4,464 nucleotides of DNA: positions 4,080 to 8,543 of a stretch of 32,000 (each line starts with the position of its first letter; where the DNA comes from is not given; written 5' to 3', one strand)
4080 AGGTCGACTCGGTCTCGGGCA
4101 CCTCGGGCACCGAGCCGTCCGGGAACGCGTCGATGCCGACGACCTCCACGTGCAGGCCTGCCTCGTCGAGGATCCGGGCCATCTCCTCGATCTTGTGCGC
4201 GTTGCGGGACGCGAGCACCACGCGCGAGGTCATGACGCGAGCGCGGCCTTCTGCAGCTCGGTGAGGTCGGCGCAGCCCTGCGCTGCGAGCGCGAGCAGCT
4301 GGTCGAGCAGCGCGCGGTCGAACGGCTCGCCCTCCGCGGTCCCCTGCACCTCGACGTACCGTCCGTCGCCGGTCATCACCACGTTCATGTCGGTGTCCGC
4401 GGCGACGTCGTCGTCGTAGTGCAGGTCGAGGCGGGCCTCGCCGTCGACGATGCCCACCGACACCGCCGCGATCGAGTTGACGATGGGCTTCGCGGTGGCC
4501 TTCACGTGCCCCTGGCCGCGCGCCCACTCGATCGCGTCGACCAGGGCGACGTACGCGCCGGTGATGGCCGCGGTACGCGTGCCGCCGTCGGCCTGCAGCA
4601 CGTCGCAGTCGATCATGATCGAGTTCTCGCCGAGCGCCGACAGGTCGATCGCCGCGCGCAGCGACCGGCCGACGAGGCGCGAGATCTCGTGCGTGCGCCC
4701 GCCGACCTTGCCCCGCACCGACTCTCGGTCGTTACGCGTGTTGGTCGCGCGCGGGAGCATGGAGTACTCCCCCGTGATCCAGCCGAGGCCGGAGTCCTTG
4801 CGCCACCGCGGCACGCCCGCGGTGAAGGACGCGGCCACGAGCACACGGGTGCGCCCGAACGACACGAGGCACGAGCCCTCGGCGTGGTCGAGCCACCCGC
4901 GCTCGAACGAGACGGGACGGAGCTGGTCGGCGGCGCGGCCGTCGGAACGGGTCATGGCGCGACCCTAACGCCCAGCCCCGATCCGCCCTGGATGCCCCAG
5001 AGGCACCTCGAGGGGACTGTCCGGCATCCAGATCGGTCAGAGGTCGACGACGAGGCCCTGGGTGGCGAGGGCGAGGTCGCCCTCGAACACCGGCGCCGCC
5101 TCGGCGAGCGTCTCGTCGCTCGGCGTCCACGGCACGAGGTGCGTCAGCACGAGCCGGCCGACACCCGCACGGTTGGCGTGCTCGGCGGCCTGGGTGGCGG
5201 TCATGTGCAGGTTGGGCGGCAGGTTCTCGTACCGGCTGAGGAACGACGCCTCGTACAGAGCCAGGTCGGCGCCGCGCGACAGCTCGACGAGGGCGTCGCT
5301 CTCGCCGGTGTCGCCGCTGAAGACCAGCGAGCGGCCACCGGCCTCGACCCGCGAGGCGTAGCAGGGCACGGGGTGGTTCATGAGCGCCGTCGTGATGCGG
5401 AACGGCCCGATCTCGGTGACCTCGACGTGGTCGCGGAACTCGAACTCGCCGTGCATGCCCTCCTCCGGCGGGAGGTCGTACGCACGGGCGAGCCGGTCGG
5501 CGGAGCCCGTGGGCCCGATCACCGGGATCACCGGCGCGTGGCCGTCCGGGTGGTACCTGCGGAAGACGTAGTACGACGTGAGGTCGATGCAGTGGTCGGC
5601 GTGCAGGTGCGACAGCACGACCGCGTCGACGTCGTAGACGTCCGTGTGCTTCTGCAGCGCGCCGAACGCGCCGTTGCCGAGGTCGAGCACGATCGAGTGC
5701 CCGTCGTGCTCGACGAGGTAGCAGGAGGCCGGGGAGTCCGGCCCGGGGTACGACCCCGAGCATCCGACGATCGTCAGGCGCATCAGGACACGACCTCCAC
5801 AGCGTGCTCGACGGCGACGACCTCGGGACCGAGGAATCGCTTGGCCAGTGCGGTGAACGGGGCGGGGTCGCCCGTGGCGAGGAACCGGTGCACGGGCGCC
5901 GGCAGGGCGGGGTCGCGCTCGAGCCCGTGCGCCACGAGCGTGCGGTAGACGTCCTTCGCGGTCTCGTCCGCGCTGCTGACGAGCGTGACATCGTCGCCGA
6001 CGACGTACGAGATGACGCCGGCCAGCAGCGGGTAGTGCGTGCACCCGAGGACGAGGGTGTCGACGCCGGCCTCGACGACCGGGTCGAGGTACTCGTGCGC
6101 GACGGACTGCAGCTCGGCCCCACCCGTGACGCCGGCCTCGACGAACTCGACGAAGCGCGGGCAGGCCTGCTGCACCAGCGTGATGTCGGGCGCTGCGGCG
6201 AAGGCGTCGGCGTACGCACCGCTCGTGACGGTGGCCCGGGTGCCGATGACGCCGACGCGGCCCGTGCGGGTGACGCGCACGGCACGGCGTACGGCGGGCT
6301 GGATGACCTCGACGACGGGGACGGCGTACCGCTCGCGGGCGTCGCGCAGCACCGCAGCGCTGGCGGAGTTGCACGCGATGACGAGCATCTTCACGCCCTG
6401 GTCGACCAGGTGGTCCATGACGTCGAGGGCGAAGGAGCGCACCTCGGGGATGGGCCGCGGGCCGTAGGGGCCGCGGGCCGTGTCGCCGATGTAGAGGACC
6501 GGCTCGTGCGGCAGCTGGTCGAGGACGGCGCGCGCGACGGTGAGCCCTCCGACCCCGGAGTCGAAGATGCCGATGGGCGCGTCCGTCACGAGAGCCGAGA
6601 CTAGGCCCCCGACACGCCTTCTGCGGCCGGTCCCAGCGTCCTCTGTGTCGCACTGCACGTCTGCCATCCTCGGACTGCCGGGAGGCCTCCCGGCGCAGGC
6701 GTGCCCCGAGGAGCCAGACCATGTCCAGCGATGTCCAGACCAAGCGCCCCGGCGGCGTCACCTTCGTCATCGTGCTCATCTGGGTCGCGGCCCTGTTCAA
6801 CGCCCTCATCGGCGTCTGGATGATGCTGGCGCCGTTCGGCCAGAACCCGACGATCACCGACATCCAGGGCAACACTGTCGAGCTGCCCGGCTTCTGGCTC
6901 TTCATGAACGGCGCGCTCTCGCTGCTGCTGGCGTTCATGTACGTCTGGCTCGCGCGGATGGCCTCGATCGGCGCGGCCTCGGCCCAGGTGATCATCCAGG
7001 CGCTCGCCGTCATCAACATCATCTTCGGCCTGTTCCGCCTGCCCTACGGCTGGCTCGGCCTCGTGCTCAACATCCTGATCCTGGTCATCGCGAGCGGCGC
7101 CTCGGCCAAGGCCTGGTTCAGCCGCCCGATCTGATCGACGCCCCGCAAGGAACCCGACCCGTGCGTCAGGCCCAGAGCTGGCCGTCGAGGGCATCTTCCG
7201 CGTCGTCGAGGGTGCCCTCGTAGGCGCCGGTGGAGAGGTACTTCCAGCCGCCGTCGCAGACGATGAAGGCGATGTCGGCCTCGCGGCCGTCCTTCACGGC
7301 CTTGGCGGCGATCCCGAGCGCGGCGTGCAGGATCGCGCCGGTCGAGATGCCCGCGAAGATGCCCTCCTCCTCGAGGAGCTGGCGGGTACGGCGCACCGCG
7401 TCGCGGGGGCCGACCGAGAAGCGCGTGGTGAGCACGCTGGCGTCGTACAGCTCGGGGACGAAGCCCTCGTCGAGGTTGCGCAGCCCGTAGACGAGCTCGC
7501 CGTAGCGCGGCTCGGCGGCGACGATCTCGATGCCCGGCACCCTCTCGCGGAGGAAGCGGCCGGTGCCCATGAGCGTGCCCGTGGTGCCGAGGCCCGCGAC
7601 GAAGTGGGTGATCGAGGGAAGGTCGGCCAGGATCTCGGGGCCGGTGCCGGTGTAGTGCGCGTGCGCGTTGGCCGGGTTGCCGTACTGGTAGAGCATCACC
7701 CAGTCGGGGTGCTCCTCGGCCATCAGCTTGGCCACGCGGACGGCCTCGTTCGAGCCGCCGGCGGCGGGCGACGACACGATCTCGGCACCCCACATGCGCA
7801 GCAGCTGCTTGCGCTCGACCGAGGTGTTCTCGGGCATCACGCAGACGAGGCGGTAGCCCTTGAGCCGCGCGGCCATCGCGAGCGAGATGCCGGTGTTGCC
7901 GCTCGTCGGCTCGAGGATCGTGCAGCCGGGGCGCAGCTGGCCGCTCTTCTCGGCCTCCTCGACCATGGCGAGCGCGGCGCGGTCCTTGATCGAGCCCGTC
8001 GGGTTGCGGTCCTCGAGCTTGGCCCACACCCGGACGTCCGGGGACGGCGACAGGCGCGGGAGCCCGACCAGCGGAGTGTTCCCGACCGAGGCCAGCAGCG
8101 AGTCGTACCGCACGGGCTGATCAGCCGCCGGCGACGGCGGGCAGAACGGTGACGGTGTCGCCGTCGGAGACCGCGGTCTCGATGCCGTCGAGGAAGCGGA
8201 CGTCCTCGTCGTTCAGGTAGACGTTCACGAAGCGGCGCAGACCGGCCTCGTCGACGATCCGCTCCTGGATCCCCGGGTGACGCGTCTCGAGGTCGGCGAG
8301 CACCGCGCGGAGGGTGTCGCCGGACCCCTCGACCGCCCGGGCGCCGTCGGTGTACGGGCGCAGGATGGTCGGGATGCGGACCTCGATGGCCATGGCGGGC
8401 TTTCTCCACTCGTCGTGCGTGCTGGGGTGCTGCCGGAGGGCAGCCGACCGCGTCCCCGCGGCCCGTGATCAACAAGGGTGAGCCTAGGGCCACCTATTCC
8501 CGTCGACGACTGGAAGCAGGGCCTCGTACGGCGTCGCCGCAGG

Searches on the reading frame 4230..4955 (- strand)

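Call 19: search_protein_families(library=pfam, proteins=[window:4230-4955:-], max_evalue=0.001)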
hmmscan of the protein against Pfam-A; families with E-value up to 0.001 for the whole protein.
window:4230-4955:- (241 aa): 2 families
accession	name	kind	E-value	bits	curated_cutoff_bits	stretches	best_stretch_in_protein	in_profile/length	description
PF01138.27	RNase_PH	-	1.2e-27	97.3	25.5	1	11-141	1-127/130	3' exoribonuclease family, domain 1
PF03725.20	RNase_PH_C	-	2.4e-11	43.8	20.8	1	162-226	3-66/67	3' exoribonuclease family, domain 2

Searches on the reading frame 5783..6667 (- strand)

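Call 19: search_protein_families(library=pfam, proteins=[window:5783-6667:-], max_evalue=0.001)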
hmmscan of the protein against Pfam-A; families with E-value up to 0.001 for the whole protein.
window:5783-6667:- (294 aa): 1 family
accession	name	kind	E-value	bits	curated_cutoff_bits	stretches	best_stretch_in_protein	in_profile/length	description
PF01177.27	Asp_Glu_race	-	1.1e-23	84.6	31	1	45-238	17-209/211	Asp/Glu/Hydantoin racemase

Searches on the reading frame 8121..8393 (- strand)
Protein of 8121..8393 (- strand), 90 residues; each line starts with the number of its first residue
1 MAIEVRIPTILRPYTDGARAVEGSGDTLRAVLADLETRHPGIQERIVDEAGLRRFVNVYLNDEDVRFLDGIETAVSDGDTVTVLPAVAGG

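Call 19: search_protein_families(library=pfam, proteins=[window:8121-8393:-], max_evalue=0.001)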
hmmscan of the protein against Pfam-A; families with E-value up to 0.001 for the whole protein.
window:8121-8393:- (90 aa): 1 family
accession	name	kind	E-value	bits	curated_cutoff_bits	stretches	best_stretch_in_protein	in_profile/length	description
PF02597.26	ThiS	-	2.5e-17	63.6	22.5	1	5-90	1-76/76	ThiS family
